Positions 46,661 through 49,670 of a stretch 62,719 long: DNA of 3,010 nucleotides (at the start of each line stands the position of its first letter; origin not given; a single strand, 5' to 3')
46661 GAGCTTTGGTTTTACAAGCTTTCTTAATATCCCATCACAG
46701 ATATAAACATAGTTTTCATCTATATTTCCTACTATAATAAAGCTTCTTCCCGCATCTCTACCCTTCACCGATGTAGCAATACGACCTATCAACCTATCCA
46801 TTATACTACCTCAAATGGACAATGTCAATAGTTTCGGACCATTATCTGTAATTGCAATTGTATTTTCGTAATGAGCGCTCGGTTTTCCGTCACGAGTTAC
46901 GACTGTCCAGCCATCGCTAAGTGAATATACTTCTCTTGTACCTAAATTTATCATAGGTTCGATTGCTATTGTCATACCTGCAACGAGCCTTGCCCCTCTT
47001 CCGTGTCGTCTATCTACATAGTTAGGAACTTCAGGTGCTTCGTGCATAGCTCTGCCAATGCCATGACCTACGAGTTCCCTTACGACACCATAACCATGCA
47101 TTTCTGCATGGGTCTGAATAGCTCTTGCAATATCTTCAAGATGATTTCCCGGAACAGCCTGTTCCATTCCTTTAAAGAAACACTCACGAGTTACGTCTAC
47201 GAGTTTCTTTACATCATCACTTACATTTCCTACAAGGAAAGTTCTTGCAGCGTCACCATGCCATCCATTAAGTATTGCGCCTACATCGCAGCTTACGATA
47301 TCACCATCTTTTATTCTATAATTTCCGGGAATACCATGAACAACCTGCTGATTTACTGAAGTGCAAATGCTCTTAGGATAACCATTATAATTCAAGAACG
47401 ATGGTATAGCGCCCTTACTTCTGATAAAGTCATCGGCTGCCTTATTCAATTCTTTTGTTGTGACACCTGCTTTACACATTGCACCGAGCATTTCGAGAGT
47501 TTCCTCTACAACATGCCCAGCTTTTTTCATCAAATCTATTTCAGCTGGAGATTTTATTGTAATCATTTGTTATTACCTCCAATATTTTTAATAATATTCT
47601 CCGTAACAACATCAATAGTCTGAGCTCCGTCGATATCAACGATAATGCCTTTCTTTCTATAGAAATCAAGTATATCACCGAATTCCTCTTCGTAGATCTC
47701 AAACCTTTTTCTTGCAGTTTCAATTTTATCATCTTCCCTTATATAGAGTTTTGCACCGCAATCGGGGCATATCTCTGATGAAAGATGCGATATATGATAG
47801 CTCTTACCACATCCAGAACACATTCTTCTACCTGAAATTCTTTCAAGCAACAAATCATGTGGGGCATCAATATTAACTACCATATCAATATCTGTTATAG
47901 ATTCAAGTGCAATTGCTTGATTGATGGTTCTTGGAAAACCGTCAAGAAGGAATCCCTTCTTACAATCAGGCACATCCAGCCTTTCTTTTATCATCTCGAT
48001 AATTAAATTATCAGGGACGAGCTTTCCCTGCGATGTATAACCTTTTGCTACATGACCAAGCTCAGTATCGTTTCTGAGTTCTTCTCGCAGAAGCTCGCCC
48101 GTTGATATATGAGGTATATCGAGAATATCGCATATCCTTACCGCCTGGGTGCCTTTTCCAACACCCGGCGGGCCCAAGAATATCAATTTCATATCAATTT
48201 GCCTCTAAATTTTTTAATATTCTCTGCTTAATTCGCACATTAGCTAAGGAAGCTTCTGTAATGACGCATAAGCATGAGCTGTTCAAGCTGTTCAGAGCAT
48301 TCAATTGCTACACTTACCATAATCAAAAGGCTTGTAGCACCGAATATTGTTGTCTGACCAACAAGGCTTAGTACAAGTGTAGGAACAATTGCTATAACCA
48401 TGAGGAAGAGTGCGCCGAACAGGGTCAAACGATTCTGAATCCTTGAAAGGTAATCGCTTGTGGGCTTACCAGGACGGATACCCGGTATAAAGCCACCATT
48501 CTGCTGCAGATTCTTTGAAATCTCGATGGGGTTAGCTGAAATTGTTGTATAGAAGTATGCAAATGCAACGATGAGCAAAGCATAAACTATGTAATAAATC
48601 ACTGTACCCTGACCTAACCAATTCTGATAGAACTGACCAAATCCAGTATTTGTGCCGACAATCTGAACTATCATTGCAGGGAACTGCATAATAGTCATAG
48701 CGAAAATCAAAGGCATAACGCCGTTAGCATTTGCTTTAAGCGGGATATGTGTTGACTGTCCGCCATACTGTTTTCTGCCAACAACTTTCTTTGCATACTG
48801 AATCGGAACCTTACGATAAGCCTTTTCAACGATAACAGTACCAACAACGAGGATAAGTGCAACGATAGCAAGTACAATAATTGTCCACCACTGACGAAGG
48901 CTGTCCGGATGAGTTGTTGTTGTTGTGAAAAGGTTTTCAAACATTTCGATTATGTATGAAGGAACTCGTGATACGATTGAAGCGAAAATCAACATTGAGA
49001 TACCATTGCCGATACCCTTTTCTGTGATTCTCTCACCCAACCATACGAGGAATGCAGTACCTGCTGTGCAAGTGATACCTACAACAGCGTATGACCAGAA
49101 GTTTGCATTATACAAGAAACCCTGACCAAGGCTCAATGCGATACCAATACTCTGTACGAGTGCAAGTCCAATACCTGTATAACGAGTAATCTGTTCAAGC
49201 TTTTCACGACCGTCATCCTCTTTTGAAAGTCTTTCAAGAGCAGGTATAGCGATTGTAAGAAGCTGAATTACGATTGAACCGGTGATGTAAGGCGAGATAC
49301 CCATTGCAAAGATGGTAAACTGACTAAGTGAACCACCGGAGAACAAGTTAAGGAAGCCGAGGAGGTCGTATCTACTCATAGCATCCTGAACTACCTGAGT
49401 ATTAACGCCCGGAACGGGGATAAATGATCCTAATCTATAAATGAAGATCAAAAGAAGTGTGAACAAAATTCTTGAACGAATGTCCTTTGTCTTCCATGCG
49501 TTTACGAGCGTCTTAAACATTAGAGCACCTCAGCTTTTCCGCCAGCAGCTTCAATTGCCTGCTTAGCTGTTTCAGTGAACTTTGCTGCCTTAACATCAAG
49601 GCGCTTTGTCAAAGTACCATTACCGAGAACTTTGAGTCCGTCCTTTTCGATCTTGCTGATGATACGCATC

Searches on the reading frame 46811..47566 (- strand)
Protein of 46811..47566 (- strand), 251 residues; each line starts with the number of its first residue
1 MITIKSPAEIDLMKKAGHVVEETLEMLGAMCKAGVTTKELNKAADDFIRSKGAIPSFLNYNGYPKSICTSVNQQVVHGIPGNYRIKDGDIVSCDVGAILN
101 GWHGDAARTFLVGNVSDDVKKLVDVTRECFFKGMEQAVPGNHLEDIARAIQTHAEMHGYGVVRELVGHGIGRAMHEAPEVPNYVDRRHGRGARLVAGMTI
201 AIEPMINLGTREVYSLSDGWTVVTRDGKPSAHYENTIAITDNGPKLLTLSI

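Call 73: search_protein_families(library=pfam, proteins=[window:46811-47566:-], max_evalue=0.0001)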
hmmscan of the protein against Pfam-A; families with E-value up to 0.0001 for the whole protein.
window:46811-47566:- (251 aa): 1 family
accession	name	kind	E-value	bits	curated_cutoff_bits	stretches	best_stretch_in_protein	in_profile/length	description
PF00557.29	Peptidase_M24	-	9.1e-52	176.3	23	1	12-241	2-208/208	Metallopeptidase family M24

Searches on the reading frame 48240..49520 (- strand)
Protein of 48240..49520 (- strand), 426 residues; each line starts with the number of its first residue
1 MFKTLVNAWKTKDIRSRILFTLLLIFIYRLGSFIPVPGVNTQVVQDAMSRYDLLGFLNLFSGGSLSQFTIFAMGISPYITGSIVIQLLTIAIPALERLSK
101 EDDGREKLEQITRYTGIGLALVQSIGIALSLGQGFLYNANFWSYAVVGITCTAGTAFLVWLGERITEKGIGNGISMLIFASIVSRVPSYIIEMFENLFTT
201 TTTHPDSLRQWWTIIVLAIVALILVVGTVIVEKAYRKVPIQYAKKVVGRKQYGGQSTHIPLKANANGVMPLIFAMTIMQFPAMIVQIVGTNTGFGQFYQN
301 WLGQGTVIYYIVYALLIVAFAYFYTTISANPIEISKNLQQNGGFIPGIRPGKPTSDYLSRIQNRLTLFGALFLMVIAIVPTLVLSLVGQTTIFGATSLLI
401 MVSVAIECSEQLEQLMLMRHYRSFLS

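Call 73: search_protein_families(library=pfam, proteins=[window:48240-49520:-], max_evalue=0.0001)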
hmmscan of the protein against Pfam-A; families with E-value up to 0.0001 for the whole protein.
window:48240-49520:- (426 aa): 1 family
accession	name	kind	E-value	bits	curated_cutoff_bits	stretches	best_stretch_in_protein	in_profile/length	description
PF00344.25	SecY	-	1.3e-106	356.9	32.2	1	69-407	1-304/306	SecY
